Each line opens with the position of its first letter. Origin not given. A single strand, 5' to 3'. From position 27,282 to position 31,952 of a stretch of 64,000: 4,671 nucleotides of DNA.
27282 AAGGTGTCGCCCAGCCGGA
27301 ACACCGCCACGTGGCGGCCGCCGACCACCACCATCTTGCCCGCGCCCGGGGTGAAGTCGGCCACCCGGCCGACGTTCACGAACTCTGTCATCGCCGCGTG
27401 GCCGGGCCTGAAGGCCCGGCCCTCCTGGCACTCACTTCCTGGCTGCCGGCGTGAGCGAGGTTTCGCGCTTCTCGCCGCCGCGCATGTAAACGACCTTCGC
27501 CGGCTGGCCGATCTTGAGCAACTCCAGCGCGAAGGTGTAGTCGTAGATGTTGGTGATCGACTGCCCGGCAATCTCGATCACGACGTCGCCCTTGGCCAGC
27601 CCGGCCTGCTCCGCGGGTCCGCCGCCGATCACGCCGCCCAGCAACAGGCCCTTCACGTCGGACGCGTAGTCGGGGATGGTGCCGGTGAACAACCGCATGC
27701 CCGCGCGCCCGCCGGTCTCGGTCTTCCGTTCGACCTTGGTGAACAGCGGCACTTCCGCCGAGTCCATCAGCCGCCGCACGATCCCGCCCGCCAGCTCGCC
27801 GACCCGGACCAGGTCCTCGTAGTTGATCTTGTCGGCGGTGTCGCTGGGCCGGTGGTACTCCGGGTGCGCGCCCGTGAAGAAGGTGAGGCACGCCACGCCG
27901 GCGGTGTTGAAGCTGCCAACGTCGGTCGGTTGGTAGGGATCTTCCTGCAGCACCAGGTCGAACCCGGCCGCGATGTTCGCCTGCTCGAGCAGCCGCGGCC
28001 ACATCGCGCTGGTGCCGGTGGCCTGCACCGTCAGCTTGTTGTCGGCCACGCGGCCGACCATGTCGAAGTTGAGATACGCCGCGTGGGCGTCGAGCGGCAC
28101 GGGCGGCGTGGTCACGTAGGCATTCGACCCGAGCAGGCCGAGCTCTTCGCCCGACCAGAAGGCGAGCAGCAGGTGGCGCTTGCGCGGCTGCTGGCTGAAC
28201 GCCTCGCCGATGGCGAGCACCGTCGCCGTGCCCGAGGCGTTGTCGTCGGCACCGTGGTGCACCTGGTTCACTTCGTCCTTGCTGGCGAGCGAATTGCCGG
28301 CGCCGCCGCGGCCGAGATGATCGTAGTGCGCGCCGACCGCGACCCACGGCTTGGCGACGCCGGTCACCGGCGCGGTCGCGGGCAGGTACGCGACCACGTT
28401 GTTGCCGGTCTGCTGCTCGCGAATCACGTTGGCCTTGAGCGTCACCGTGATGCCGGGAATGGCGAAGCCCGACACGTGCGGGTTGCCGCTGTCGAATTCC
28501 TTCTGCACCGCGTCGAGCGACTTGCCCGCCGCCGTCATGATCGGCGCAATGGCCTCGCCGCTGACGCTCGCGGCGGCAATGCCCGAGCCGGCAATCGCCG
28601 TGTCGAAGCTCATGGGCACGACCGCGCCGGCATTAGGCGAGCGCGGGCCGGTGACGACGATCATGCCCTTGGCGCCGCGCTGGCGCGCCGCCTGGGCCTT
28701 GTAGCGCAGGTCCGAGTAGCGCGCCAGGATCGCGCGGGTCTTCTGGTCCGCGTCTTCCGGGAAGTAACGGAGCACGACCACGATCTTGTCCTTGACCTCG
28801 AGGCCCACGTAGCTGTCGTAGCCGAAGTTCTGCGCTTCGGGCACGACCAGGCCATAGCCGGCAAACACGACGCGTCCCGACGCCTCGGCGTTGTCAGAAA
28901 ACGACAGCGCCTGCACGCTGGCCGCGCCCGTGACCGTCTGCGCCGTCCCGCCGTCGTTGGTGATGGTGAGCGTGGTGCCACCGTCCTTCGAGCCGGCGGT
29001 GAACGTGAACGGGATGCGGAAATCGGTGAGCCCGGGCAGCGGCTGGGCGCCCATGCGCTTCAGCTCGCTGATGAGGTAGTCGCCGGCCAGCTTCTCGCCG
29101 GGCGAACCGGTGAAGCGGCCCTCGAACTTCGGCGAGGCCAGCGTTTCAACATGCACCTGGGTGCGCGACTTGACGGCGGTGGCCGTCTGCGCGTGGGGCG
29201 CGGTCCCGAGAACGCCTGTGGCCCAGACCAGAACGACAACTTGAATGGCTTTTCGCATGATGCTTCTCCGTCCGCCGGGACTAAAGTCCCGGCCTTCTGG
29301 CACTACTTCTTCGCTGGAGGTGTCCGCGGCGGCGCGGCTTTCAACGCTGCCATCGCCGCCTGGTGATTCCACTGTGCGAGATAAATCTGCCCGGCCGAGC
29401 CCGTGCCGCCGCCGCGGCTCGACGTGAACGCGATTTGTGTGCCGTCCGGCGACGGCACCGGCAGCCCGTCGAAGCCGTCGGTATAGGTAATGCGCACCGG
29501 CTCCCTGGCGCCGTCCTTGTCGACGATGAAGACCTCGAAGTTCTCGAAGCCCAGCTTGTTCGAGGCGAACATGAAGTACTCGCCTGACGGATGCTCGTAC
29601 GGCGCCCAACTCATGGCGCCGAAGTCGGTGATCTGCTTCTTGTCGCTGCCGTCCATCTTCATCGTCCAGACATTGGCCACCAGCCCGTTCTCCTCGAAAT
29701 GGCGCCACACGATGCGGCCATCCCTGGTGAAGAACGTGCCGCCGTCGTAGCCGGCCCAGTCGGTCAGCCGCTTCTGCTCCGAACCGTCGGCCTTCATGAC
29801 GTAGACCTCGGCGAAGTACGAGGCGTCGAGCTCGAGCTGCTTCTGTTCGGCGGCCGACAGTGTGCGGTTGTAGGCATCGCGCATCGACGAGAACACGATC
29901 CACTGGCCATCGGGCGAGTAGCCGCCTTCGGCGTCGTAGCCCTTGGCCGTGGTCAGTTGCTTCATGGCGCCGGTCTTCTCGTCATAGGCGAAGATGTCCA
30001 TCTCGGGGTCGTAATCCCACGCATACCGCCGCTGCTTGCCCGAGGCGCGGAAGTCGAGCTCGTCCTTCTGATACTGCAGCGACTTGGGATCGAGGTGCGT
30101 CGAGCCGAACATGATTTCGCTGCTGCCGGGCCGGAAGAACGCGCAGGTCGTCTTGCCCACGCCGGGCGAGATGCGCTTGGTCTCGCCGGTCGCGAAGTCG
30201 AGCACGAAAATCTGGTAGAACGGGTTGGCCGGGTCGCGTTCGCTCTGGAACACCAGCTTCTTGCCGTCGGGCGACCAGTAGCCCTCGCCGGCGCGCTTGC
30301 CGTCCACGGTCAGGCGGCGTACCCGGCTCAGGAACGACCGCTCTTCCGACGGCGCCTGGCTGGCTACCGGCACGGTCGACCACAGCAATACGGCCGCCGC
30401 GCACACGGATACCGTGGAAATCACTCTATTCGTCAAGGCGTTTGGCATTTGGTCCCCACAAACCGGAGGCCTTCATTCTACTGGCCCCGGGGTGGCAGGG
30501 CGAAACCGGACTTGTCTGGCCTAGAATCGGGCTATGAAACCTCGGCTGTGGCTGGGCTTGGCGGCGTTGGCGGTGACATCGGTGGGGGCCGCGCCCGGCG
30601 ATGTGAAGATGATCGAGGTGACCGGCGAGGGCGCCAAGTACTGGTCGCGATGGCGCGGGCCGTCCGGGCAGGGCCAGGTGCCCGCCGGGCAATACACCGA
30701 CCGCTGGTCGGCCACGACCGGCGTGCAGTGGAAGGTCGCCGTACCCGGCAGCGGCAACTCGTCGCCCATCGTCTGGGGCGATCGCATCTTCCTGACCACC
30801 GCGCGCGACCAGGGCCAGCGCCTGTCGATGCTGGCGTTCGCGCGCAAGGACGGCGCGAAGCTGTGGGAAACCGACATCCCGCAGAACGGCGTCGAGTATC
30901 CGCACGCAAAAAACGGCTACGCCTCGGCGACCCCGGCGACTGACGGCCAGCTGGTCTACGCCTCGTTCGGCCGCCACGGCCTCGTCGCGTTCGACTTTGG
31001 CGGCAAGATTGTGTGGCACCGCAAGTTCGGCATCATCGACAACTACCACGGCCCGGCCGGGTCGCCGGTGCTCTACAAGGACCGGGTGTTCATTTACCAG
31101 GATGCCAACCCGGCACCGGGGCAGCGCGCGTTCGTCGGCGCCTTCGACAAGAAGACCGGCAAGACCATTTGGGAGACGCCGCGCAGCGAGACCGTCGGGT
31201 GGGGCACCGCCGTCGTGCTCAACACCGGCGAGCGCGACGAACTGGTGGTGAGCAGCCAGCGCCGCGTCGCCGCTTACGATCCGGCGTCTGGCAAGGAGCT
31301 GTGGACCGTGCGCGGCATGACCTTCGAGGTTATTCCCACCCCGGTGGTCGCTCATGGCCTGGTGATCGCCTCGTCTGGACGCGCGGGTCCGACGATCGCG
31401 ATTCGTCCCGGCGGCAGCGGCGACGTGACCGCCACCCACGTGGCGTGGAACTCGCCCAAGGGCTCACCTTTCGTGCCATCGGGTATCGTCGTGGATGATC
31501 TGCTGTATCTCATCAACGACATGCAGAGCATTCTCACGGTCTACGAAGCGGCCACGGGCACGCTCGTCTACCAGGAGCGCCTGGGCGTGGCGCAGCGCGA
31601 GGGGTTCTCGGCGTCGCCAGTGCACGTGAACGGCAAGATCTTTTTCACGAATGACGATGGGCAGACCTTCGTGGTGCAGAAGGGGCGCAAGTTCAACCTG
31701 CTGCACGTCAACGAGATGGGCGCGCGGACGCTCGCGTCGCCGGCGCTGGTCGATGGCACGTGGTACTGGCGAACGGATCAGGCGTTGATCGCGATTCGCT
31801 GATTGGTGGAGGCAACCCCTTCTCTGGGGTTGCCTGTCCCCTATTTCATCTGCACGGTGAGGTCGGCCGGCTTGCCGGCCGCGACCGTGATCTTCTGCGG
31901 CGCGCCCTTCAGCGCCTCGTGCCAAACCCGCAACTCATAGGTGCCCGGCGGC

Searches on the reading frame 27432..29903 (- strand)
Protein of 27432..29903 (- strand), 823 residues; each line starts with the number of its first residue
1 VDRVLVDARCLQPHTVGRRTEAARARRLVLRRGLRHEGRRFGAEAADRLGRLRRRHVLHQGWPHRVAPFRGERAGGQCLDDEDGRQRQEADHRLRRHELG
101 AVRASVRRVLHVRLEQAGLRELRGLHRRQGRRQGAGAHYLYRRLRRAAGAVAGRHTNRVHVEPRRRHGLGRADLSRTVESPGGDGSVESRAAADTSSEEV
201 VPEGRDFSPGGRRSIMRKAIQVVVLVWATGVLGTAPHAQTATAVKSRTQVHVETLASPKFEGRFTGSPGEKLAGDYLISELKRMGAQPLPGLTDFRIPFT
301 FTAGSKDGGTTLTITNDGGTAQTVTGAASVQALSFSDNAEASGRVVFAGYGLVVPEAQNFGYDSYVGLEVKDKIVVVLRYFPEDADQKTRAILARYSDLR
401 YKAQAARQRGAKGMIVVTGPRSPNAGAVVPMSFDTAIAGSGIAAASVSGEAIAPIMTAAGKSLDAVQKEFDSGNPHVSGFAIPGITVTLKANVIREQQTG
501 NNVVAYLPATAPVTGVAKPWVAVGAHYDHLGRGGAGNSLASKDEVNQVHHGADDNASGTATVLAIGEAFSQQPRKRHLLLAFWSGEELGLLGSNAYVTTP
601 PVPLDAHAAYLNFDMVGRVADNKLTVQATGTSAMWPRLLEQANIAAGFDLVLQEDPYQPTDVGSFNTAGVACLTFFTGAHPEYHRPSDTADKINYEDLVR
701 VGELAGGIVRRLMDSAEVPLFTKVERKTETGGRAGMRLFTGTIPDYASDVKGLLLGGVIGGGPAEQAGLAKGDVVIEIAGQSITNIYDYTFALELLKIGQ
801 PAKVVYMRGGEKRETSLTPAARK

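Call 66: search_protein_families(library=pfam, proteins=[window:27432-29903:-], max_evalue=0.00001)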
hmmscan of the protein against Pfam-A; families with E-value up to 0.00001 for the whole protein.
window:27432-29903:- (823 aa): 4 families
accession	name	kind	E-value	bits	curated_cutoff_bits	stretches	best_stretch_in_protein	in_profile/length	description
PF04389.22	Peptidase_M28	-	2.7e-37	128.8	21.3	1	502-705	1-189/193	Peptidase family M28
PF17820.7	PDZ_6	-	1.3e-07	31.6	27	1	758-793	5-40/54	PDZ domain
PF13180.12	PDZ_2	-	1.3e-06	29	27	1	758-817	19-78/80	PDZ domain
PF02225.27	PA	-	8.2e-06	26.3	23.9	0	358-451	9-91/95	PA domain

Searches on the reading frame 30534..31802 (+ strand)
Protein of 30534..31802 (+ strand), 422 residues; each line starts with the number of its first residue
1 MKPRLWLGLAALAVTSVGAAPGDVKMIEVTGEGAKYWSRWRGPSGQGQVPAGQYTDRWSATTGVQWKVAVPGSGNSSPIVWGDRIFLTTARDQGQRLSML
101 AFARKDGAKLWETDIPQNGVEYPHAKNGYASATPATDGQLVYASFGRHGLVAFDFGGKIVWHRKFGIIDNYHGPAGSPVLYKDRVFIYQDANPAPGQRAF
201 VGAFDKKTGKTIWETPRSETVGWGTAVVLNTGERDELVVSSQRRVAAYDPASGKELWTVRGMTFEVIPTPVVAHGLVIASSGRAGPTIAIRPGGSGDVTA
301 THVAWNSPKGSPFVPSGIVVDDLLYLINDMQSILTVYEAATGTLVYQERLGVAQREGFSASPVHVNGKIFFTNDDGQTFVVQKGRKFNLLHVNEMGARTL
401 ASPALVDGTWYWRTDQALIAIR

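Call 66: search_protein_families(library=pfam, proteins=[window:30534-31802:+], max_evalue=0.00001)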
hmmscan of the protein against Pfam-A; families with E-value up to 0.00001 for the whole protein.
window:30534-31802:+ (422 aa): 2 families
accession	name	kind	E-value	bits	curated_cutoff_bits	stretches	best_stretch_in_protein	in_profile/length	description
PF13360.13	PQQ_2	-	1.1e-21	78.1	27.6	2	201-385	5-190/233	Outer membrane protein assembly factor BamB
PF01011.28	PQQ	-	7.4e-09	35.3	26.7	0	128-214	124-205/595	Glucose/ethanol/alcohol dehydrogenase, beta-propeller domain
